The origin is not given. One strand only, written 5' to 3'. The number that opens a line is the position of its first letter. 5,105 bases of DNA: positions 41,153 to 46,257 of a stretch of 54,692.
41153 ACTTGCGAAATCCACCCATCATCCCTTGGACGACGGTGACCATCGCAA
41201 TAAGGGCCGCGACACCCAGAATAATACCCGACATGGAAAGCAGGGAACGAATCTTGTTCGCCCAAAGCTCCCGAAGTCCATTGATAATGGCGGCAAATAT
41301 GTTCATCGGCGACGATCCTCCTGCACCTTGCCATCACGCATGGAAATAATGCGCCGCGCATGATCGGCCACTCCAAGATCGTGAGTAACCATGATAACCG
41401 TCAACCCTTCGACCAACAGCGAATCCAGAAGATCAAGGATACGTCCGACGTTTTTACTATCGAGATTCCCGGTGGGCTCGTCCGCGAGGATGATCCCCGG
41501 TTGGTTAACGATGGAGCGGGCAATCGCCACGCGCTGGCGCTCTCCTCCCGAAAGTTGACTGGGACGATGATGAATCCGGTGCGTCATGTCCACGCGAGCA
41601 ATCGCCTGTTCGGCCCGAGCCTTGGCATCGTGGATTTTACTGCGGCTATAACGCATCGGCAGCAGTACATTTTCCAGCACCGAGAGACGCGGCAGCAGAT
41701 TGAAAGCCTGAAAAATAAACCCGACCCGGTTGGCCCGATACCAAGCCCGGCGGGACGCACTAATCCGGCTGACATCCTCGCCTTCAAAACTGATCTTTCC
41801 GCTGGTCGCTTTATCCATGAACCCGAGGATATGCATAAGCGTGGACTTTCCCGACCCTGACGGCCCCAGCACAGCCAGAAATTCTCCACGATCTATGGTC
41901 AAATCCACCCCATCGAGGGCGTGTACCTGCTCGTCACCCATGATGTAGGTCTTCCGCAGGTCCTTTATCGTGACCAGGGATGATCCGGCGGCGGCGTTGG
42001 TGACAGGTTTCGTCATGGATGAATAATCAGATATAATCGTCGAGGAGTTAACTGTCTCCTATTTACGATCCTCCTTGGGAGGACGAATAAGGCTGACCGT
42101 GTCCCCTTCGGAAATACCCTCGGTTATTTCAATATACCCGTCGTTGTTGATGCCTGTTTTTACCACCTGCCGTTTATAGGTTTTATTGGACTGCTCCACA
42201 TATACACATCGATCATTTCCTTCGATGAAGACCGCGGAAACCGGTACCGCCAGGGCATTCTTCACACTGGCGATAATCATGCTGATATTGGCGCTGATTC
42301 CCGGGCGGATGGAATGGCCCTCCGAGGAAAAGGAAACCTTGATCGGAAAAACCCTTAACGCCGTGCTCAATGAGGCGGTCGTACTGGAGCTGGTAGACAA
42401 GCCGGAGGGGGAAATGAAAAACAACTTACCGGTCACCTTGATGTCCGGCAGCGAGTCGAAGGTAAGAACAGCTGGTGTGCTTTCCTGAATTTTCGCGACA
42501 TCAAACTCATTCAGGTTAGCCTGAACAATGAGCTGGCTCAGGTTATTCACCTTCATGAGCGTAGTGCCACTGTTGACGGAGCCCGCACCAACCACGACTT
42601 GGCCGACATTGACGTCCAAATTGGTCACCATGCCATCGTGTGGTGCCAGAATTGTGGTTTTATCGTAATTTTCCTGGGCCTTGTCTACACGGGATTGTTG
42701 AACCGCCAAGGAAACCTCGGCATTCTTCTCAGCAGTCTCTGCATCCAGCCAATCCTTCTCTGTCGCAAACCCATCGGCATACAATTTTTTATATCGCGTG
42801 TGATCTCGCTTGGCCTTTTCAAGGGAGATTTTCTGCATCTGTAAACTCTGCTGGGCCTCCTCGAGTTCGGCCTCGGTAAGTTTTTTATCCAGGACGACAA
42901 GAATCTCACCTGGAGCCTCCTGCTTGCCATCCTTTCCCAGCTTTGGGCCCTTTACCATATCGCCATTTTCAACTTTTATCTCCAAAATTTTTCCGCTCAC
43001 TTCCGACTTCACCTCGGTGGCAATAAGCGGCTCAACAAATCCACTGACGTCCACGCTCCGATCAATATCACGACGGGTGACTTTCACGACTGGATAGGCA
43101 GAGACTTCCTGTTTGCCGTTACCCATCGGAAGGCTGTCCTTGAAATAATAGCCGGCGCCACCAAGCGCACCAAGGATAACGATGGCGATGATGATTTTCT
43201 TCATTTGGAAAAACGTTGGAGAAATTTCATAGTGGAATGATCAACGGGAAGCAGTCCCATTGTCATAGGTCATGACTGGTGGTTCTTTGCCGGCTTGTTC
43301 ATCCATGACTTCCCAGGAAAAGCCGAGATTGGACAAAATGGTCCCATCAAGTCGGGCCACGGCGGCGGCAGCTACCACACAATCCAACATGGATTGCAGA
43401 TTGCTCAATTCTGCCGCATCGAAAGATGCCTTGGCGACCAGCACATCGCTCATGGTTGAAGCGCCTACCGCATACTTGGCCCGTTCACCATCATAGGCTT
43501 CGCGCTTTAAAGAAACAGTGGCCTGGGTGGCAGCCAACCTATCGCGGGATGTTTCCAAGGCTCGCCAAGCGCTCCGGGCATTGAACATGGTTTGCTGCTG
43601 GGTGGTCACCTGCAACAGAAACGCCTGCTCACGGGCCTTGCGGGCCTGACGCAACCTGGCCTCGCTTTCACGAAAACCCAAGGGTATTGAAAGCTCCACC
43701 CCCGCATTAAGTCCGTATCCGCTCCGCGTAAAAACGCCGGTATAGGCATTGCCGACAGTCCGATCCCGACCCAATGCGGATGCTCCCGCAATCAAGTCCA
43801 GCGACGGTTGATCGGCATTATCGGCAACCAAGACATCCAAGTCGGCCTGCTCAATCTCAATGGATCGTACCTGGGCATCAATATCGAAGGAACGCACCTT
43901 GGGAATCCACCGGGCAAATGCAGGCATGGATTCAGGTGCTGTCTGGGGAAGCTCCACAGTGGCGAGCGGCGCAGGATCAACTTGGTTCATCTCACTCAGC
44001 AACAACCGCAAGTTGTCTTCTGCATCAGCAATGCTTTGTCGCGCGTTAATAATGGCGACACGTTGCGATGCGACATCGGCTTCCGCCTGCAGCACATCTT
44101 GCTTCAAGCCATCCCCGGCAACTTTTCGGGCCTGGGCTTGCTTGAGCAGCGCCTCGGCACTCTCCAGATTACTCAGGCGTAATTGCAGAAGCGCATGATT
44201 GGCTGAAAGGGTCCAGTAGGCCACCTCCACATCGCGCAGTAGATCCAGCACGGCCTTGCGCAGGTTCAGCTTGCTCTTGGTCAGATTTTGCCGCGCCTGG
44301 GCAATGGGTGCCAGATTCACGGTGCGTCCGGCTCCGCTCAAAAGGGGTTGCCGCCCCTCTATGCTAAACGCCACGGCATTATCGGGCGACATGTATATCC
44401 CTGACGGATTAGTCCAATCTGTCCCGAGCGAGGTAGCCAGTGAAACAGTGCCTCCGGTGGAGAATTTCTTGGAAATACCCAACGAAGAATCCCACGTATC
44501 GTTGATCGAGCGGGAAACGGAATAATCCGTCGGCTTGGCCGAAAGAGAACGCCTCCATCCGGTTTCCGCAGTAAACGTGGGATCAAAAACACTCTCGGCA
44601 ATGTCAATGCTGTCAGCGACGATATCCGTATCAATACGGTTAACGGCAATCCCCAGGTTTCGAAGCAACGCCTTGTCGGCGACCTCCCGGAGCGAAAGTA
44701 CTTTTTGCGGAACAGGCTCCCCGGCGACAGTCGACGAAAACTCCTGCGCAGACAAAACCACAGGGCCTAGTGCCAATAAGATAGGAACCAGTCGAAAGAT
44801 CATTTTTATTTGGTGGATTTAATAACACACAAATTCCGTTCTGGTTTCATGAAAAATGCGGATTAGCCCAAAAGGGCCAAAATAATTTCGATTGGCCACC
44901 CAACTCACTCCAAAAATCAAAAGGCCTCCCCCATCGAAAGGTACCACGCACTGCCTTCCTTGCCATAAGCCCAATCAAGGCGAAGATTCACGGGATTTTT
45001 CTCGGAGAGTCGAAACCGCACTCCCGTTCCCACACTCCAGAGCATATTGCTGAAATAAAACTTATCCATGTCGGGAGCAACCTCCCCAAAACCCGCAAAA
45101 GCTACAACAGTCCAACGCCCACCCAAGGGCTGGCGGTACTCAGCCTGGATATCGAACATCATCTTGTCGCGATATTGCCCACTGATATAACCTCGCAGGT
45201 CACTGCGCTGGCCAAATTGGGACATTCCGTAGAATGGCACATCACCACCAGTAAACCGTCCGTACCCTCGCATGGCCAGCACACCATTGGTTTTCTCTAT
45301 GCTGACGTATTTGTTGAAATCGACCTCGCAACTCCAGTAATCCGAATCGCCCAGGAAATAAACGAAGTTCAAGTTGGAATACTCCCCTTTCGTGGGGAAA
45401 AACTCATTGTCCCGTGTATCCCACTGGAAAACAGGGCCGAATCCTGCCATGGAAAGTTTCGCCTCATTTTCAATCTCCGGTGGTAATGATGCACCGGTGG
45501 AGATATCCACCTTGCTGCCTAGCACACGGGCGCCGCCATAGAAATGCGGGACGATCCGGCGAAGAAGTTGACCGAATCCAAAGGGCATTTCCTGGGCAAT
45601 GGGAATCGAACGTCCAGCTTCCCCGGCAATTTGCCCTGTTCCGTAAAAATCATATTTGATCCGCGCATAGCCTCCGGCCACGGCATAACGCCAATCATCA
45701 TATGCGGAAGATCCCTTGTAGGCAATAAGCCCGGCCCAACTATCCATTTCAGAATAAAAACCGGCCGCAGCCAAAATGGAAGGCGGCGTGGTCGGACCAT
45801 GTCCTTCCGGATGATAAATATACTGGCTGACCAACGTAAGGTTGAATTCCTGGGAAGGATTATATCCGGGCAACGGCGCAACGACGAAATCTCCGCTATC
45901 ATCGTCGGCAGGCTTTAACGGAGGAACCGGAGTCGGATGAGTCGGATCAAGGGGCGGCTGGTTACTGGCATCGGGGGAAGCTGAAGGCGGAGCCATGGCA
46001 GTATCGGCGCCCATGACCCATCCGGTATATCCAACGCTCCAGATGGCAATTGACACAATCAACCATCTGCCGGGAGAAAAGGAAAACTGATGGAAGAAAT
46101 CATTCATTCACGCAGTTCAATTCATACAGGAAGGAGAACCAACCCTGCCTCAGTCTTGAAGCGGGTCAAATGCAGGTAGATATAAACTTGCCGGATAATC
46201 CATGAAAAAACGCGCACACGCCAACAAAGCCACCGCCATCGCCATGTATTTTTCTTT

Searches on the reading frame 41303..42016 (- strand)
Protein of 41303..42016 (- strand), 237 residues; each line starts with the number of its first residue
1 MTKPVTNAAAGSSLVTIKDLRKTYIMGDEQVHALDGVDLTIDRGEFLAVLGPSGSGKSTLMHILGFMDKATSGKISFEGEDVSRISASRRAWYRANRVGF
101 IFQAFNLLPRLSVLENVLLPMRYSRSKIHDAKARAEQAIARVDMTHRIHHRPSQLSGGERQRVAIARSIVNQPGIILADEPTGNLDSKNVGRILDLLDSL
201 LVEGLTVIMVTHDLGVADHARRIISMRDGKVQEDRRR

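Call 96: search_protein_families(library=pfam, proteins=[window:41303-42016:-], max_evalue=0.00001)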
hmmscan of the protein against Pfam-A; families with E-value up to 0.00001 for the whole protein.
window:41303-42016:- (237 aa): 3 families
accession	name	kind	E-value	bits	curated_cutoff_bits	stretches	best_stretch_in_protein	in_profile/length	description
PF00005.33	ABC_tran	-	1.9e-35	122.9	25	1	34-182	1-136/137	ABC transporter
PF02463.25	SMC_N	-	1.7e-07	31.3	40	1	45-227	25-212/220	RecF/RecN/SMC N terminal domain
PF13304.12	AAA_21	-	3.9e-07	30.9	27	0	47-68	2-26/304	AAA domain, putative AbiEii toxin, Type IV TA system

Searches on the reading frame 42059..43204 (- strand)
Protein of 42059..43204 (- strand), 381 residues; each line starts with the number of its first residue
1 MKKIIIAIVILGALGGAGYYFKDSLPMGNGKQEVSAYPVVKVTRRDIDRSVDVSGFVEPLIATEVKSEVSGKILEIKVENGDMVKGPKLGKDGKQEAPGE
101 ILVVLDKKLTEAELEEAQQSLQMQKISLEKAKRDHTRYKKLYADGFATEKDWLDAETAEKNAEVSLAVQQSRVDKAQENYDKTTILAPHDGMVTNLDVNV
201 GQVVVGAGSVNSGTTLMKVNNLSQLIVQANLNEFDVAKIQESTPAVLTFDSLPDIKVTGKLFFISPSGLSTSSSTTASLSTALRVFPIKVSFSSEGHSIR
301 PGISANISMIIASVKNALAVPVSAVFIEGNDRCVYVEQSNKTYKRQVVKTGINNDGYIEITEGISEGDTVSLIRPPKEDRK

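Call 96: search_protein_families(library=pfam, proteins=[window:42059-43204:-], max_evalue=0.00001)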
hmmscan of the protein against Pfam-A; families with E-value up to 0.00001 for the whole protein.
window:42059-43204:- (381 aa): 2 families
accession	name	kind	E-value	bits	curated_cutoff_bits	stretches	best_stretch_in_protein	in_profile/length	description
PF16576.10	HlyD_D23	-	4.4e-15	56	30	1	113-267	55-187/214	Barrel-sandwich domain of CusB or HlyD membrane-fusion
PF13437.12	HlyD_3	-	4.1e-14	53.6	22.2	1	184-280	1-92/106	HlyD family secretion protein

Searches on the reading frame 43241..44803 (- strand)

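Call 96: search_protein_families(library=pfam, proteins=[window:43241-44803:-], max_evalue=0.00001)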
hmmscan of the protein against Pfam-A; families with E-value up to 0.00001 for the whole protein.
window:43241-44803:- (520 aa): 1 family
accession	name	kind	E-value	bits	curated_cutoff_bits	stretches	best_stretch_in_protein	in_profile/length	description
PF02321.23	OEP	-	8.9e-41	140.2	22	2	40-269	3-186/187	Outer membrane efflux protein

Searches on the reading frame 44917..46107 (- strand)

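Call 96: search_protein_families(library=pfam, proteins=[window:44917-46107:-], max_evalue=0.00001)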
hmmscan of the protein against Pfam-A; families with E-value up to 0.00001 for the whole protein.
window:44917-46107:- (396 aa): 1 family
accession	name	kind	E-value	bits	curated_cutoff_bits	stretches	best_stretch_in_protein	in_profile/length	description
PF01103.29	Omp85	-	3.3e-14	53.6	24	1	226-396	120-325/325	Omp85 superfamily domain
